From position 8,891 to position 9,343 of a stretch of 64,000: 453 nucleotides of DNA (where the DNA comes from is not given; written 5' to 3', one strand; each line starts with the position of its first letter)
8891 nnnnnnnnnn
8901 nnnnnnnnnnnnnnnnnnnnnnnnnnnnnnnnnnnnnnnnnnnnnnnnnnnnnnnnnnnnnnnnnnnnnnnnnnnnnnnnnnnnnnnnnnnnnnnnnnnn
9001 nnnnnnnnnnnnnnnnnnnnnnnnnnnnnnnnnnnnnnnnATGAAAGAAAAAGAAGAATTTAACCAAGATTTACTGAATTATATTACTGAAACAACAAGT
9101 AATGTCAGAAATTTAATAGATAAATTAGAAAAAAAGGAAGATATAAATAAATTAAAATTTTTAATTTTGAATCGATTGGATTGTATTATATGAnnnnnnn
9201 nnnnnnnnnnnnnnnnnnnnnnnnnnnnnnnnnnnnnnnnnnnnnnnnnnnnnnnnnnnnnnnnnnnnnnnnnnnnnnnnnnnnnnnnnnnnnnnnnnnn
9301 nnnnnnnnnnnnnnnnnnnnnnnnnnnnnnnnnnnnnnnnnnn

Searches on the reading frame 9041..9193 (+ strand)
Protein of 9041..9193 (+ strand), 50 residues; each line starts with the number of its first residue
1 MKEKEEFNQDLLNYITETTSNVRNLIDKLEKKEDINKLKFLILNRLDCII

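Call 3: search_protein_families(library=pfam, proteins=[window:9041-9193:+], max_evalue=1)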
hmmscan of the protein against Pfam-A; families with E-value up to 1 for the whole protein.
window:9041-9193:+ (50 aa): 3 families
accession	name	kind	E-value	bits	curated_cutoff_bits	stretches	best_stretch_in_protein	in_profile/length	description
PF06087.18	Tyr-DNA_phospho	-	0.045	13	22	1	3-36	155-188/445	Tyrosyl-DNA phosphodiesterase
PF01047.28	MarR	-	0.096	13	24.6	1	9-38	21-50/59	MarR family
PF06470.18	SMC_hinge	-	0.19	12.6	22.5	1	9-47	28-65/116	SMC proteins Flexible Hinge Domain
